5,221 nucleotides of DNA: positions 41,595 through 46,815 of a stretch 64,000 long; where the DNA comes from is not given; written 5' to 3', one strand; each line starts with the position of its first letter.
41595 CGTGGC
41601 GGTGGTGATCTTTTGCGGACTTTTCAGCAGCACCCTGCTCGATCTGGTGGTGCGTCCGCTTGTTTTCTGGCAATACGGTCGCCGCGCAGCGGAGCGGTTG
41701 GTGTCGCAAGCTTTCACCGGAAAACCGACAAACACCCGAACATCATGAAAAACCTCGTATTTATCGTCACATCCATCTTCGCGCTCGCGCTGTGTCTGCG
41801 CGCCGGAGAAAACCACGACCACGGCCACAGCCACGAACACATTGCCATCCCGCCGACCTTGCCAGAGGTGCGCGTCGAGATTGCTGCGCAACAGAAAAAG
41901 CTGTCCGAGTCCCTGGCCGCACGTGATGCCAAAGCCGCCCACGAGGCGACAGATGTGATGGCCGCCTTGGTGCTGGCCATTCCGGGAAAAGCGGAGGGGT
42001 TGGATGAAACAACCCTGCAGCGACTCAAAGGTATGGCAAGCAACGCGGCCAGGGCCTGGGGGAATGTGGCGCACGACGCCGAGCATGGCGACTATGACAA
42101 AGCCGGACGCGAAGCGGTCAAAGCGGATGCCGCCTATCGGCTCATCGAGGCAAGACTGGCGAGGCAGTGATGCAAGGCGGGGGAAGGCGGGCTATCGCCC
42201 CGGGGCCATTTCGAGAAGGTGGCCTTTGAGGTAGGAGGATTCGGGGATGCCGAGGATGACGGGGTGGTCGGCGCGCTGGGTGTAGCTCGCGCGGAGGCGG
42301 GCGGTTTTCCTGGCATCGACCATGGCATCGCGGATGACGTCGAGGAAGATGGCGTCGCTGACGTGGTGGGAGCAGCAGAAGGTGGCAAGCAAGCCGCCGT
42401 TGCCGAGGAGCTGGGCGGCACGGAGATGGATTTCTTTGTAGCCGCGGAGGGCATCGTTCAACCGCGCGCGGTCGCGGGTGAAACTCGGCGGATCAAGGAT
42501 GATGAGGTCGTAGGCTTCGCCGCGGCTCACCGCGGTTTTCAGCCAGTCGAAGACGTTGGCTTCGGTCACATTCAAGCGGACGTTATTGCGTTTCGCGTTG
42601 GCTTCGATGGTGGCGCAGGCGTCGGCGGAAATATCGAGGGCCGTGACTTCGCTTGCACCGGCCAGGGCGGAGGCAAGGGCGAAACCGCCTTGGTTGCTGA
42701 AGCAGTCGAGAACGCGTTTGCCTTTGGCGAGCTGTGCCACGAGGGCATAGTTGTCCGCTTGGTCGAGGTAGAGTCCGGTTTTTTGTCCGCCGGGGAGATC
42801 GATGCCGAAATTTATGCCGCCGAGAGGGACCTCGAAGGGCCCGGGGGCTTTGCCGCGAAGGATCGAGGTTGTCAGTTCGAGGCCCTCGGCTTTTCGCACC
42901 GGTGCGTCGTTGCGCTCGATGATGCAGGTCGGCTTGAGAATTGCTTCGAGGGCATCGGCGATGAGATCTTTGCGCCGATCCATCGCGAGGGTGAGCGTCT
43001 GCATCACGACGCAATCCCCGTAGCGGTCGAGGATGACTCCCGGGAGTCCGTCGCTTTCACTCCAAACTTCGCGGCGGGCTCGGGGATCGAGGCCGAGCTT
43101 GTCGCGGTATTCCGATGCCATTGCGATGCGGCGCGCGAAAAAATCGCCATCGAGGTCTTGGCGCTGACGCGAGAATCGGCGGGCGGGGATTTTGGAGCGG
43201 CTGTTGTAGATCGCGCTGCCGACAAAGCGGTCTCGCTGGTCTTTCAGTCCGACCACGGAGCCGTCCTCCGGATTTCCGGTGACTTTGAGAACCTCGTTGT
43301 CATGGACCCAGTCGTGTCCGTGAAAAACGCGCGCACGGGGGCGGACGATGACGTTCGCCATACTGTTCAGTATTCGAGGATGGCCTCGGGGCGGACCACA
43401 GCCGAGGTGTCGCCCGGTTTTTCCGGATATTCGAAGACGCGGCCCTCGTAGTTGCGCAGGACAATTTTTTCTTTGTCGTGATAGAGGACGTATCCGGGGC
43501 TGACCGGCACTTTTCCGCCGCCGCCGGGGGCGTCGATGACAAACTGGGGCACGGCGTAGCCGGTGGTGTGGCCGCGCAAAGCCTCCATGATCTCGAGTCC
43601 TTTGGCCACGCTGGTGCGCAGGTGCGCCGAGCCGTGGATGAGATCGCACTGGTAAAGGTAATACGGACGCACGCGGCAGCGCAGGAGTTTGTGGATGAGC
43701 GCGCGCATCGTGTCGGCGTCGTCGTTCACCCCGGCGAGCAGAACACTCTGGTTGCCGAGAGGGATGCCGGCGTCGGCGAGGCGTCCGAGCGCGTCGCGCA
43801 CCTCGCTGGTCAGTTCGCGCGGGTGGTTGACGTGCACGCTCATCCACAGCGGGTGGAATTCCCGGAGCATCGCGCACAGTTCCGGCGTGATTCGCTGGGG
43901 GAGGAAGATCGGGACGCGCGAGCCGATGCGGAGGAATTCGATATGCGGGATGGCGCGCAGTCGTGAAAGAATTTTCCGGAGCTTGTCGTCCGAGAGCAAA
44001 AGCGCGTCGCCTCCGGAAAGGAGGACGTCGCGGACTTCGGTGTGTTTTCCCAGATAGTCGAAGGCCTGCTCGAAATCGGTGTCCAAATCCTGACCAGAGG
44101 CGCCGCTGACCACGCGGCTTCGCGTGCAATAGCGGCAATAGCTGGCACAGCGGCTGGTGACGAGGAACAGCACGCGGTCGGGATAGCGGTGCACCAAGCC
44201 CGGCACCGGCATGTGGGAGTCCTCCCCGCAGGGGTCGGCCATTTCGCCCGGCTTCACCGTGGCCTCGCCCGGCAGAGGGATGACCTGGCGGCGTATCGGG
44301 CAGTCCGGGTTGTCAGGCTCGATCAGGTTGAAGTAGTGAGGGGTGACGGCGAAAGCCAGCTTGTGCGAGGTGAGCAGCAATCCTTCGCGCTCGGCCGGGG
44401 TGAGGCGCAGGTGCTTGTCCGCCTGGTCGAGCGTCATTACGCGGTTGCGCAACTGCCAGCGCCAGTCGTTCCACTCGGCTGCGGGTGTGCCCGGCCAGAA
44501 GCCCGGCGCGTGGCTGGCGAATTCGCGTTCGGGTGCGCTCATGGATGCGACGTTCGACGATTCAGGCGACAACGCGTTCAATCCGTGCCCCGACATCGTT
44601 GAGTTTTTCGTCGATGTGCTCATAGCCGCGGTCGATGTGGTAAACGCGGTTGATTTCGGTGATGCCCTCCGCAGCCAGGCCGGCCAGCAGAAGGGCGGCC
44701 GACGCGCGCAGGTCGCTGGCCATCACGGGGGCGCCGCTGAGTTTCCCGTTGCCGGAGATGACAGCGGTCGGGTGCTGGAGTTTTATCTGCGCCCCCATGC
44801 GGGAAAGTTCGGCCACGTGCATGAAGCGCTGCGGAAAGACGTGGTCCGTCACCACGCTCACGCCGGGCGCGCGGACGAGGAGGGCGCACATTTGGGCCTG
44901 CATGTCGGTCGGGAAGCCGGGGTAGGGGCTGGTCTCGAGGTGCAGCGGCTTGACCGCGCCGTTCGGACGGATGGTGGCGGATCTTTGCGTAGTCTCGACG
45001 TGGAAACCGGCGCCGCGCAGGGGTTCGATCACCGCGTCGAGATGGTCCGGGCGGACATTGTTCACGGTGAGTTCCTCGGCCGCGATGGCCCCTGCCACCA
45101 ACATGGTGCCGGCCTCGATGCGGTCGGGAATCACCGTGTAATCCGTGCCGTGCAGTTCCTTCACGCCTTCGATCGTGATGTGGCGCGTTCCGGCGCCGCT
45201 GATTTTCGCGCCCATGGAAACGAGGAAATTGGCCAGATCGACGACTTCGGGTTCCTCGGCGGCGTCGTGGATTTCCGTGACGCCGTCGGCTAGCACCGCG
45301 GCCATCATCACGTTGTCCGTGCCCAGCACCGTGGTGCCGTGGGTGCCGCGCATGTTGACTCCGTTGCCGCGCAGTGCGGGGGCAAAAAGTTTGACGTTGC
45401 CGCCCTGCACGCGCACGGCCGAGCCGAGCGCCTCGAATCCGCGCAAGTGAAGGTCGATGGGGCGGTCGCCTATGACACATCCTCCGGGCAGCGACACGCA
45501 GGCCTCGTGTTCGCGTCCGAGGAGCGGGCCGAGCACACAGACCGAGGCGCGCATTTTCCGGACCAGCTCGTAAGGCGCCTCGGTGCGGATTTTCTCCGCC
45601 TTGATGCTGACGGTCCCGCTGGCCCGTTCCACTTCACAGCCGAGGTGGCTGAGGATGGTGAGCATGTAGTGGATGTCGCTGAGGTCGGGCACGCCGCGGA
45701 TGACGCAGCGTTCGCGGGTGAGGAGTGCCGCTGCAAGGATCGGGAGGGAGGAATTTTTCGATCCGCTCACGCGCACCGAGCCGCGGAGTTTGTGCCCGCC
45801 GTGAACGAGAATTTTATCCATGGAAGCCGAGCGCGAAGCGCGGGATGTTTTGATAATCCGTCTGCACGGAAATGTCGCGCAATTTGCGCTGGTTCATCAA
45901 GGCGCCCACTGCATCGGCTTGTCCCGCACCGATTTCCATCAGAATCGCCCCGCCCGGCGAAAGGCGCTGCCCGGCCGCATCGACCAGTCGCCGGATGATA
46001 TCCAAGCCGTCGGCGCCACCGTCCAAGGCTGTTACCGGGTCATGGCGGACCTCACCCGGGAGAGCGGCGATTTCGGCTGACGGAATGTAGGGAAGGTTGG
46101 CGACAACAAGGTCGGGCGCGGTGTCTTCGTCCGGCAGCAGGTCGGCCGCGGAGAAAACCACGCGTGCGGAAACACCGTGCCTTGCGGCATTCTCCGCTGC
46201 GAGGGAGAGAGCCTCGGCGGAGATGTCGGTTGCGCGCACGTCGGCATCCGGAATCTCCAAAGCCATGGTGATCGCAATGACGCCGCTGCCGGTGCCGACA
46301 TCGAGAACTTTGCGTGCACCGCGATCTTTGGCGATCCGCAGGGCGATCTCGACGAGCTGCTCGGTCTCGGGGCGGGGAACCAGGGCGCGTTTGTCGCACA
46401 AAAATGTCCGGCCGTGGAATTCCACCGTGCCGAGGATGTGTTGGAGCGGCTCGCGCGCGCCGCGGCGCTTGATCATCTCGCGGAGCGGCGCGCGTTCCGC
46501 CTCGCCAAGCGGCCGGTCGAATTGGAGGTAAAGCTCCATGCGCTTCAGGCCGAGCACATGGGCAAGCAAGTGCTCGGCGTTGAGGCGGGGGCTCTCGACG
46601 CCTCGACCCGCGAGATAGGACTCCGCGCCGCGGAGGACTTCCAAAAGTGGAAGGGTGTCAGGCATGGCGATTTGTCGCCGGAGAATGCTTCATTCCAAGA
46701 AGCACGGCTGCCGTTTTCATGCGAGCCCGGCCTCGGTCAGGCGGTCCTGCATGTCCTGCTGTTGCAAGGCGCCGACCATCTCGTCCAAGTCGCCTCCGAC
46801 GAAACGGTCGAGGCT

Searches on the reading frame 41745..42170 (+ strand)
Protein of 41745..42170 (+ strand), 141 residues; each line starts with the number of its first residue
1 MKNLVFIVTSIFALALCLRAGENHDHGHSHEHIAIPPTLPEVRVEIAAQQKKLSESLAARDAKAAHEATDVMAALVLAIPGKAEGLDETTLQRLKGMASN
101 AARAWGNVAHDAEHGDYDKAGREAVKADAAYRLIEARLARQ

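Call 55: search_protein_families(library=ncbifam, proteins=[window:41745-42170:+], max_evalue=0.01)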
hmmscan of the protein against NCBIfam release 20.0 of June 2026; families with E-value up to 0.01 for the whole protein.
window:41745-42170:+ (141 aa): 0 families
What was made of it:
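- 41745..42170 (+): Small His-rich secreted protein, last conserved gene of the locus. Its ATG overlaps the czcA stop (ATGA). No family matches (call 55).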

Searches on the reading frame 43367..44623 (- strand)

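Call 15: search_protein_families(library=pfam, proteins=[window:43367-44623:-])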
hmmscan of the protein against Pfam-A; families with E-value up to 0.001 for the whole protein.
window:43367-44623:- (418 aa): 3 families
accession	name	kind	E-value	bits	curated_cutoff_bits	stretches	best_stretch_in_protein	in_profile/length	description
PF12544.13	LAM_C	-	1.4e-24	87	26.7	1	346-402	1-57/127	Lysine-2,3-aminomutase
PF04055.27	Radical_SAM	-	8.5e-10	39.5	29.5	1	155-305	3-162/166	Radical SAM superfamily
PF13353.11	Fer4_12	-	3.3e-05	24.6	22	1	153-224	9-79/137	4Fe-4S single cluster domain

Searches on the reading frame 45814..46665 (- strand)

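Call 15: search_protein_families(library=pfam, proteins=[window:45814-46665:-])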
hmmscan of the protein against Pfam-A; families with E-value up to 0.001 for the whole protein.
window:45814-46665:- (283 aa): 13 families
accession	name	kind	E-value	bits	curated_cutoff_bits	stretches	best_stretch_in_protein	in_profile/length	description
PF17827.6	PrmC_N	-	3.6e-23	82.3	23.4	1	9-79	1-71/71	PrmC N-terminal domain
PF05175.20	MTS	-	1.3e-14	54.6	23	1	115-193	30-108/170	Methyltransferase small domain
PF06325.19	PrmA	-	3.5e-12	46.9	22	1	114-191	159-234/296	Ribosomal protein L11 methyltransferase (PrmA)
PF13847.12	Methyltransf_31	-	3.6e-12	46.6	27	1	117-190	4-81/145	Methyltransferase domain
PF13649.12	Methyltransf_25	-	5.3e-12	46.7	27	1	120-202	1-85/97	Methyltransferase domain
PF08242.18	Methyltransf_12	-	6e-07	30.5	30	1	121-190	1-72/98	Methyltransferase domain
PF08241.18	Methyltransf_11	-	4e-06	27.8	21.2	1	121-190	1-67/95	Methyltransferase domain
PF01209.24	Ubie_methyltran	-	7e-05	22.7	20.1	1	110-187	41-120/233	ubiE/COQ5 methyltransferase family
PF01596.23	Methyltransf_3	-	7.4e-05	22.6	22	1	115-177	43-106/204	O-methyltransferase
PF10294.15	Methyltransf_16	-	0.00011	22.4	21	1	113-173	43-104/174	Lysine methyltransferase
PF13489.12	Methyltransf_23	-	0.0002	21.6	27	1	106-190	11-88/164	Methyltransferase domain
PF01170.24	UPF0020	-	0.00046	20.4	22.3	0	139-194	75-132/197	RMKL-like, methyltransferase domain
PF09445.16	Methyltransf_15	-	0.00059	19.9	22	1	118-176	2-58/165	RNA cap guanine-N2 methyltransferase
